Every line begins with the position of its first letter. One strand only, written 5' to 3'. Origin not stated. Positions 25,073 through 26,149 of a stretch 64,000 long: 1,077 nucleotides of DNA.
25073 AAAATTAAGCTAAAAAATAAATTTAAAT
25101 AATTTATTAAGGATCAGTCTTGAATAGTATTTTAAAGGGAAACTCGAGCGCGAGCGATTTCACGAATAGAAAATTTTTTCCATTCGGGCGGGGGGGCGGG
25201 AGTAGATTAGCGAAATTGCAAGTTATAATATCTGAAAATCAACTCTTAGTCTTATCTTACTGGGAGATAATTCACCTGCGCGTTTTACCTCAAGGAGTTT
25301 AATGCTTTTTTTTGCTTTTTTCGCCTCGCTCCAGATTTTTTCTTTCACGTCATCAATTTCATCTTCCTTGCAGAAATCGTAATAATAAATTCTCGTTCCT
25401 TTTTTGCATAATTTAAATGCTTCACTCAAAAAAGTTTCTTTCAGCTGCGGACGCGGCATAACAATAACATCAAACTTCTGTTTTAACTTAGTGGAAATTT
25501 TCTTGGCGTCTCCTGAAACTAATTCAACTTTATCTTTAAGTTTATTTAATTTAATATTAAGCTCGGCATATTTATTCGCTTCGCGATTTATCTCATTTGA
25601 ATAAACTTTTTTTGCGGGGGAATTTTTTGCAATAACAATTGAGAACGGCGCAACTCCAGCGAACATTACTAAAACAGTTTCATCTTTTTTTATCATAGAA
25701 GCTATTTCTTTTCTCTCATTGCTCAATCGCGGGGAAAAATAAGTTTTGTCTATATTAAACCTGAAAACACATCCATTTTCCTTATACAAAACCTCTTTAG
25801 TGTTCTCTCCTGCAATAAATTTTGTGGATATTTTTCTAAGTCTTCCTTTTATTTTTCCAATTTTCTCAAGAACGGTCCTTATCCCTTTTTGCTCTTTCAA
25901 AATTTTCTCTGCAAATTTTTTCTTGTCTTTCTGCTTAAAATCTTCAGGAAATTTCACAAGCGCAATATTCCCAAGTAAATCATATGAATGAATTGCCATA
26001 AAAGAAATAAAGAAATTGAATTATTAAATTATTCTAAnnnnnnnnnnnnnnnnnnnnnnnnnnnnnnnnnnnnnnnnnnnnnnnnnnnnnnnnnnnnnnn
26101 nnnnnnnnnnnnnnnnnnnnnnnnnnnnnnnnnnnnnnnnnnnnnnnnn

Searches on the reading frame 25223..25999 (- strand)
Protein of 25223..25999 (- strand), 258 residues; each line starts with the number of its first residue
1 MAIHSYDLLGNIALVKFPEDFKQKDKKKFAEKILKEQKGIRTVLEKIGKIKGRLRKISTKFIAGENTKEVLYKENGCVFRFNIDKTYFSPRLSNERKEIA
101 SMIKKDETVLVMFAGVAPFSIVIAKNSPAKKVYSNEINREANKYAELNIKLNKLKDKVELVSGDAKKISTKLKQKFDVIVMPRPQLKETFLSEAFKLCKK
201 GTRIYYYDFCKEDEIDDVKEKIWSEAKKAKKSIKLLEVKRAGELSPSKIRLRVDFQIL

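Call 17: search_protein_families(library=ncbifam, proteins=[window:25223-25999:-])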
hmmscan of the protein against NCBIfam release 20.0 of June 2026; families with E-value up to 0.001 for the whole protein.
window:25223-25999:- (258 aa): 15 families
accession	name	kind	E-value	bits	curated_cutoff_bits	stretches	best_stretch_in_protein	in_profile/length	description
NF047730.1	tRNAMtaseTrm5b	equivalog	6.4e-53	180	600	1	4-257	81-329/330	tRNA (guanine(37)-N1)-methyltransferase Trm5b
NF047728.1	tRNAMtaseTaw22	equivalog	1.3e-39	136.3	550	1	3-257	87-335/336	tRNA (guanine(37)-N1)/4-demethylwyosine(37)-methyltransferase Taw22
NF047732.1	tRNAMtaseTrm5bMeth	equivalog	1.9e-39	135.6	500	1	3-257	96-336/337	tRNA (guanine(37)-N1)-methyltransferase Trm5b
NF047729.1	tRNAMtaseTaw21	equivalog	3.2e-38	131.4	400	1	7-230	8-229/250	tRNA 4-demethylwyosine(37)-methyltransferase Taw21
NF047824.1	tRNAwyosineTaw2Meth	equivalog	1.8e-33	116.3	350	1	6-256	2-242/245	tRNA(Phe) (4-demethylwyosine(37)-C(7)) aminocarboxypropyltransferase Taw2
NF047823.1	tRNAwyosTaw2Pyroc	equivalog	8.6e-21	74.6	550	1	9-212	33-229/277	tRNA(Phe) (4-demethylwyosine(37)-C(7)) aminocarboxypropyltransferase Taw2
NF011529.0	PRK14968.1-3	equivalog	3.5e-08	33.1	162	1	102-187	31-110/198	putative methyltransferase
TIGR00479.1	rumA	equivalog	1.3e-07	30.9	183.55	1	25-206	210-394/432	23S rRNA (uracil(1939)-C(5))-methyltransferase RlmD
TIGR03534.1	RF_mod_PrmC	equivalog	1.5e-07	31.1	199.1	1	53-182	32-163/253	peptide chain release factor N(5)-glutamine methyltransferase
TIGR03533.1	L3_gln_methyl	equivalog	5.3e-07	29.3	229.7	1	80-189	91-203/284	50S ribosomal protein L3 N(5)-glutamine methyltransferase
NF033380.1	Rlm_2499C5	equivalog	6.1e-07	28.5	650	1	59-187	171-302/391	23S rRNA (cytosine(2499)-C(5))-methyltransferase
TIGR00536.1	hemK_fam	subfamily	2.6e-05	23.5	115.5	1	73-182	77-189/286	HemK family protein methyltransferase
NF008748.0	PRK11783.1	equivalog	0.00023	19.5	466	1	65-184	498-620/704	bifunctional 23S rRNA (guanine(2069)-N(7))-methyltransferase RlmK/23S rRNA (guanine(2445)-N(2))-methyltransferase RlmL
NF011707.0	PRK15128.1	equivalog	0.00063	18.7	712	1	102-189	217-307/396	23S rRNA (cytosine(1962)-C(5))-methyltransferase RlmI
NF001556.0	PRK00377.1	equivalog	0.00074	19.3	238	0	129-204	65-141/198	cobalt-precorrin-6Y C(15)-methyltransferase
